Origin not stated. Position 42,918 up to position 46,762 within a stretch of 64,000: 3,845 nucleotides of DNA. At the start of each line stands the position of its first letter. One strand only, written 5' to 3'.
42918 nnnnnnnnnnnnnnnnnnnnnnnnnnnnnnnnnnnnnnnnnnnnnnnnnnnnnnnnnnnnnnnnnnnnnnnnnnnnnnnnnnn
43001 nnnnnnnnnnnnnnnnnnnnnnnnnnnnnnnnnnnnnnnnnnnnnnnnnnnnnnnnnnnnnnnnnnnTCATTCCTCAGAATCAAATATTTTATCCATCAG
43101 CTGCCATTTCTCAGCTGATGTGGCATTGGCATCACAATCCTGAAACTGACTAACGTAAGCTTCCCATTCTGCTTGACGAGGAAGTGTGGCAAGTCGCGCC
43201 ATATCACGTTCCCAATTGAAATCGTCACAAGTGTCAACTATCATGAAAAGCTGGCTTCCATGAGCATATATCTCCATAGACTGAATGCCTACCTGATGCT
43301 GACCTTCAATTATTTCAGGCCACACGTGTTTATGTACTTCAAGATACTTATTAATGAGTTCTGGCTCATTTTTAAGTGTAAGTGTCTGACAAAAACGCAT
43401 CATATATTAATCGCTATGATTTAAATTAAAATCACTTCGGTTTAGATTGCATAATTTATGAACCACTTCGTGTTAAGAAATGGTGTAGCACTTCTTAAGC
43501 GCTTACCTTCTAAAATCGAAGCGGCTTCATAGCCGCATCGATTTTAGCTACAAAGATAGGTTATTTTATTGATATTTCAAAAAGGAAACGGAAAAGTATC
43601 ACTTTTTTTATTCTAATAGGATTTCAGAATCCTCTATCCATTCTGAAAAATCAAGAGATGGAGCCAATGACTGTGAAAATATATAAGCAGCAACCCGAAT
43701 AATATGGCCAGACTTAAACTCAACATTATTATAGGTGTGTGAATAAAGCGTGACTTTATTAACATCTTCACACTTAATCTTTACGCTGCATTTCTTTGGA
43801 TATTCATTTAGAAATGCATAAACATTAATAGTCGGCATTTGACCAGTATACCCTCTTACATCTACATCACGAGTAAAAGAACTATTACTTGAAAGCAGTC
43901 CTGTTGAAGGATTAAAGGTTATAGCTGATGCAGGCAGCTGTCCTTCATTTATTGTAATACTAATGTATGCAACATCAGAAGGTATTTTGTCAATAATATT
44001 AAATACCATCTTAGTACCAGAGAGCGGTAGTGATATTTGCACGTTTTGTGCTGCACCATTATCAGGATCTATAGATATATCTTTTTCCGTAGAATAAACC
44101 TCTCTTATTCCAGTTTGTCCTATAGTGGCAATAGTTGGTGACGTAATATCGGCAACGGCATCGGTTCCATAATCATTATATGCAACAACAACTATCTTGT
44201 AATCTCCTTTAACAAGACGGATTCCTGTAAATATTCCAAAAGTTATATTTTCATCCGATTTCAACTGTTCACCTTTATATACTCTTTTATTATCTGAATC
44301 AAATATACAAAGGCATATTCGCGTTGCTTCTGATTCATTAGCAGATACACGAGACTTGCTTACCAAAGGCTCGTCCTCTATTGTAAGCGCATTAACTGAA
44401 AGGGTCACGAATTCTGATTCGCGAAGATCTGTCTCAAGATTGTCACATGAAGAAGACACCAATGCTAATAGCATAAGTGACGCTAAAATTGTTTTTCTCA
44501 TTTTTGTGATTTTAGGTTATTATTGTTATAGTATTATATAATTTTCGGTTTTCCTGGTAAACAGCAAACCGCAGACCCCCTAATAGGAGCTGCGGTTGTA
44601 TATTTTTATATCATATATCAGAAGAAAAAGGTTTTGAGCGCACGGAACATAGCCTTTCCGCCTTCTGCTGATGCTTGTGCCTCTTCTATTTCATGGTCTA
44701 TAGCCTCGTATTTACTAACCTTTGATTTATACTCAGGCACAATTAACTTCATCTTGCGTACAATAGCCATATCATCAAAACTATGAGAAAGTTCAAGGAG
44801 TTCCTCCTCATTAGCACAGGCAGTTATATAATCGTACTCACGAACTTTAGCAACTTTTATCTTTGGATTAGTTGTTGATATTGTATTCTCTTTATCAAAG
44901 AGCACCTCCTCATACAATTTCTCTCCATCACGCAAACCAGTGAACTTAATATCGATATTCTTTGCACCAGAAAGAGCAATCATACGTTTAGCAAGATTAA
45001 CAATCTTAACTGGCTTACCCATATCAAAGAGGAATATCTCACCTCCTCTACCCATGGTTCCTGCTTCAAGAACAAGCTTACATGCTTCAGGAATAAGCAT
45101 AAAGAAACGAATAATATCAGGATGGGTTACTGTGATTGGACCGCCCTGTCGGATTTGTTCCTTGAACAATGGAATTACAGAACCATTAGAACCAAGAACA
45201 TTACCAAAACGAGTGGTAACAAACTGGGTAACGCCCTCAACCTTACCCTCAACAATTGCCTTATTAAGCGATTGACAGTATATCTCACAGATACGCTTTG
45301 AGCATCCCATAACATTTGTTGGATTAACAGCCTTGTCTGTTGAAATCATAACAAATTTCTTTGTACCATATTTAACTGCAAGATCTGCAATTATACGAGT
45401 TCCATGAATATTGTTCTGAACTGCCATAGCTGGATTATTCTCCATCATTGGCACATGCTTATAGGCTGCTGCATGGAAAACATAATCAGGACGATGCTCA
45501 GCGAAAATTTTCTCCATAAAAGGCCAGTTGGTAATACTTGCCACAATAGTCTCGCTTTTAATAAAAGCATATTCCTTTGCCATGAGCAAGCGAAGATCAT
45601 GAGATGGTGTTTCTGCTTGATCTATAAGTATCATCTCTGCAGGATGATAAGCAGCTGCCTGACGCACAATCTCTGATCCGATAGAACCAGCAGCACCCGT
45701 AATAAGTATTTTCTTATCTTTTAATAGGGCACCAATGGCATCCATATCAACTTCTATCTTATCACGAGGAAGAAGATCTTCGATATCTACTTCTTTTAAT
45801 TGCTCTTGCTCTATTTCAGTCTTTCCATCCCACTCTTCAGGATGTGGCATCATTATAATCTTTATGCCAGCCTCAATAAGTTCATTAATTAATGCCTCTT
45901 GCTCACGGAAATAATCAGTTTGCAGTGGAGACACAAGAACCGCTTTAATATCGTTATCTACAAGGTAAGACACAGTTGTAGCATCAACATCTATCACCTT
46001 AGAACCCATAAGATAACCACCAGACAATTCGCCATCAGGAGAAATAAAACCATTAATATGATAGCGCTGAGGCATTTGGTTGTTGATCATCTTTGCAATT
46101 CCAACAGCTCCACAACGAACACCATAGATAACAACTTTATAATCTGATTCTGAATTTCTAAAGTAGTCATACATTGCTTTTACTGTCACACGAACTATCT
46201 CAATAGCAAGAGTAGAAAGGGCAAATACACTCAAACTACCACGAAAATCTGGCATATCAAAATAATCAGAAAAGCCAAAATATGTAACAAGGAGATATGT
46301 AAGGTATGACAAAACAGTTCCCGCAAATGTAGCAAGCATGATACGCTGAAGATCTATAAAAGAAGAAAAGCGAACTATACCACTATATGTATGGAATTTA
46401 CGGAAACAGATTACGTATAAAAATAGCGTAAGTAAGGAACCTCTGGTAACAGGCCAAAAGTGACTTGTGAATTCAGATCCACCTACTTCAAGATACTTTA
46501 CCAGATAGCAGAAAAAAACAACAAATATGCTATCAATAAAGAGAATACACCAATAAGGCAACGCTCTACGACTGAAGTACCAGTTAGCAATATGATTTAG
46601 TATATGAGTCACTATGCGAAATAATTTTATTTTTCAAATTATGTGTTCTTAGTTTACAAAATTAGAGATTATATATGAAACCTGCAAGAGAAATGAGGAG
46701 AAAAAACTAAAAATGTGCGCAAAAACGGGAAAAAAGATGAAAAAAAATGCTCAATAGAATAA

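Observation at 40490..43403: Candidate Fkp-independent sugar import-and-activate (salvage) operon: mutarotase + FucP permease + nucleotidyltransferase/GHMP-kinase fusion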

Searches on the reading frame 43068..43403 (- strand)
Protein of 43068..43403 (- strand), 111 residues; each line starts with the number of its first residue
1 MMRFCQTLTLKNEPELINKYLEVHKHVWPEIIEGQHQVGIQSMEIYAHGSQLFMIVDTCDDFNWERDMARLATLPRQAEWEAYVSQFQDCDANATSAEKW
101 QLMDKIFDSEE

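Call 3: search_protein_families(library=pfam, proteins=[window:43068-43403:-], max_evalue=0.01)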
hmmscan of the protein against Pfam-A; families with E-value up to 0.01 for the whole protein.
window:43068-43403:- (111 aa): 1 family
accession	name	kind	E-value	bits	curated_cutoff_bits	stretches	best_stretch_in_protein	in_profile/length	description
PF05336.19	rhaM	-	7.7e-29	100.4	23.4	1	3-108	1-104/105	L-rhamnose mutarotase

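Call 4: search_protein_families(library=ncbifam, proteins=[window:43068-43403:-], max_evalue=0.01)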
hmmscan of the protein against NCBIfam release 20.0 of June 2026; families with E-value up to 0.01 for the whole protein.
window:43068-43403:- (111 aa): 1 family
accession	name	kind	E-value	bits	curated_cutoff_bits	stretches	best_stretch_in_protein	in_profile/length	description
TIGR02625.1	YiiL_rotase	equivalog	0.0014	18.9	99.6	1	13-92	9-86/102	L-rhamnose mutarotase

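Call 58: search_solved_structures(query=window:43068-43403:-, max_evalue=1)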
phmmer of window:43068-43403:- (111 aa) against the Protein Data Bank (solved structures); distinct sequences matched with E-value up to 1: 6.
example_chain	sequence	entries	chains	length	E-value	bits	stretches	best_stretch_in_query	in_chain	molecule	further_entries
7byu_A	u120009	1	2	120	0.00025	24.3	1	11-108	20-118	L-fucose mutarotase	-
7byw_A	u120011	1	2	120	0.00027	24.2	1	11-108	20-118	L-fucose mutarotase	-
2qlx_A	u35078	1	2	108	0.019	18.2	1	13-88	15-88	L-rhamnose mutarotase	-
2qlw_A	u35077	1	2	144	0.035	17.4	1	13-87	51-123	RhaU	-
1wdx_A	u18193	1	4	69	0.38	14.1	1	57-93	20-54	Myosin tail region-interacting protein MTI1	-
1tg0_A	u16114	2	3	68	0.38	14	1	57-93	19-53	Myosin tail region-interacting protein MTI1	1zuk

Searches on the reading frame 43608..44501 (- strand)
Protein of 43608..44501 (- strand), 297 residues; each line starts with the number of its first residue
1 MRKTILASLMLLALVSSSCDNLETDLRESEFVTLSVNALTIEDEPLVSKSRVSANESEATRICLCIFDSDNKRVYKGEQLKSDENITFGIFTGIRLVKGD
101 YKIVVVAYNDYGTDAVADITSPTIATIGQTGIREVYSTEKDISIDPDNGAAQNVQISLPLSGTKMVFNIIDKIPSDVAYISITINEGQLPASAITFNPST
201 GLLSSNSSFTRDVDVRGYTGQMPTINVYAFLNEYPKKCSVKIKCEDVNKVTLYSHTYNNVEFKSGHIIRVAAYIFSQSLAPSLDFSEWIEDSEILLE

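Call 3: search_protein_families(library=pfam, proteins=[window:43608-44501:-], max_evalue=0.01)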
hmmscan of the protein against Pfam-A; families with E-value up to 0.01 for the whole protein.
window:43608-44501:- (297 aa): 1 family
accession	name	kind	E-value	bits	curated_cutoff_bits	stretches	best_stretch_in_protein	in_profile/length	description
PF08842.16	Mfa2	-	1.4e-05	25.3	21.2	1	53-145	22-104/277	Fimbrillin-A associated anchor proteins Mfa1 and Mfa2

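Call 4: search_protein_families(library=ncbifam, proteins=[window:43608-44501:-], max_evalue=0.01)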
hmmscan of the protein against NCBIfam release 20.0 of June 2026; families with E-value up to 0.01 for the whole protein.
window:43608-44501:- (297 aa): 1 family
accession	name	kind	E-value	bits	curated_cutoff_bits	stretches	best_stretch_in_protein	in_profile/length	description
NF038015.2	AztD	exception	0.0049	15.6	400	1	42-180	128-271/356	zinc metallochaperone AztD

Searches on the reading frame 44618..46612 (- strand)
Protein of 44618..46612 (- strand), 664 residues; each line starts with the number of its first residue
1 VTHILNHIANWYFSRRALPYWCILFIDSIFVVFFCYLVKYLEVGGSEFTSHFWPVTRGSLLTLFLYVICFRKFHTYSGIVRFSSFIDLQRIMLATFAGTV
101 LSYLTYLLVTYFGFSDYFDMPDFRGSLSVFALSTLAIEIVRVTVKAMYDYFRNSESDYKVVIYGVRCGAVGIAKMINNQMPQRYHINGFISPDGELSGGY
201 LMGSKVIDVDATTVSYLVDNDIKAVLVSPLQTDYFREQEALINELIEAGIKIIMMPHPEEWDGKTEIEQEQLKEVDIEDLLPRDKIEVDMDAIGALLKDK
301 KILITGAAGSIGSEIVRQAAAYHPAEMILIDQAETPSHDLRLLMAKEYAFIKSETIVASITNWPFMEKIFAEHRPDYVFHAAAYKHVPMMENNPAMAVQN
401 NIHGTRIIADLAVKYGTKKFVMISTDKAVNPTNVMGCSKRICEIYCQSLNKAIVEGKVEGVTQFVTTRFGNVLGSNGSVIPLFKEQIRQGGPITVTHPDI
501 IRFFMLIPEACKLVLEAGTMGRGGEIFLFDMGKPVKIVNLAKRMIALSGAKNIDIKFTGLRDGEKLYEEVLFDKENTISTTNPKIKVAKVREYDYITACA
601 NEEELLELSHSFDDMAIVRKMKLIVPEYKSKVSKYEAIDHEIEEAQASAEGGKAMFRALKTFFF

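Call 3: search_protein_families(library=pfam, proteins=[window:44618-46612:-], max_evalue=0.01)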
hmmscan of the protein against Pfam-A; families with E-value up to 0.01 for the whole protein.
window:44618-46612:- (664 aa): 6 families
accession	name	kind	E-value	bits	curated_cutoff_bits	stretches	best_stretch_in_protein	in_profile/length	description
PF02719.21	Polysacc_synt_2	-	1.6e-110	369.4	20.2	1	302-588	1-291/293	Polysaccharide biosynthesis protein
PF01370.27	Epimerase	-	4.6e-23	82.3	20.9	1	302-506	1-213/240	NAD dependent epimerase/dehydratase family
PF16363.11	GDP_Man_Dehyd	-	4.9e-13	49.7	27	1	303-426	1-130/332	GDP-mannose 4,6 dehydratase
PF04321.23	RmlD_sub_bind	-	1.8e-12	47.4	27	1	301-427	2-103/287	RmlD substrate binding domain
PF01073.25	3Beta_HSD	-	3.7e-07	29.9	22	1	303-431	1-122/280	3-beta hydroxysteroid dehydrogenase/isomerase family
PF07993.18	NAD_binding_4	-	0.002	17.7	20.1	0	376-440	90-151/258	Male sterility protein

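Call 4: search_protein_families(library=ncbifam, proteins=[window:44618-46612:-], max_evalue=0.01)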
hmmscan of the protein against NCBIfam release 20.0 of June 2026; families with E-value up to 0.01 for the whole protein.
window:44618-46612:- (664 aa): 25 families
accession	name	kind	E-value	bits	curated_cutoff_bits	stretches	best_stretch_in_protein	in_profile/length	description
TIGR03589.1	PseB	equivalog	4.6e-47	160.5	407.75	1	297-578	2-269/324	UDP-N-acetylglucosamine 4,6-dehydratase (inverting)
TIGR04130.1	FnlA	equivalog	5.8e-45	153.6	730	1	297-580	2-273/337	UDP-N-acetylglucosamine 4,6-dehydratase/5-epimerase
TIGR01181.1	dTDP_gluc_dehyt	equivalog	6.4e-15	55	365.1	1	301-427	1-127/321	dTDP-glucose 4,6-dehydratase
TIGR01179.1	galE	equivalog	6e-14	51.6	262.3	1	301-426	1-122/332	UDP-glucose 4-epimerase GalE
TIGR01214.1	rmlD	equivalog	8.7e-13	48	224.05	1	301-426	1-101/285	dTDP-4-dehydrorhamnose reductase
TIGR03025.1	EPS_sugtrans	subfamily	1.5e-11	44.2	295.55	1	26-275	2-240/445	exopolysaccharide biosynthesis polyprenyl glycosylphosphotransferase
TIGR02197.1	heptose_epim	equivalog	1e-10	41.3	274.6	1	302-476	1-174/316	ADP-glyceromanno-heptose 6-epimerase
NF007490.0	PRK10084.1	subfamily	1.2e-10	41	649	1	301-416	2-115/361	dTDP-glucose 4,6-dehydratase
NF007582.0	PRK10217.1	equivalog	1.6e-10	40.7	698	1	300-415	2-115/355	dTDP-glucose 4,6-dehydratase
TIGR02622.1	CDP_4_6_dhtase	equivalog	2.1e-10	40.3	278.45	1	298-475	3-194/352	CDP-glucose 4,6-dehydratase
TIGR03023.1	WcaJ_sugtrans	equivalog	8e-08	32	410.75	1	26-262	2-233/453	undecaprenyl-phosphate glucose phosphotransferase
NF041293.1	G6PDh_Azf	equivalog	1.1e-07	31.5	400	1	299-433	2-123/252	NAD-dependent glucose-6-phosphate dehydrogenase Azf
TIGR03466.1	HpnA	hypoth_equivalog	1.4e-06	27.5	367.65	1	301-429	2-117/327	hopanoid-associated sugar epimerase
TIGR04180.1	EDH_00030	hypoth_equivalog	5.3e-06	25.7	475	1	302-427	1-123/297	NAD-dependent 4,6-dehydratase LegB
NF007956.0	PRK10675.1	subfamily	7.5e-06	25.3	394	1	301-424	2-123/338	UDP-glucose 4-epimerase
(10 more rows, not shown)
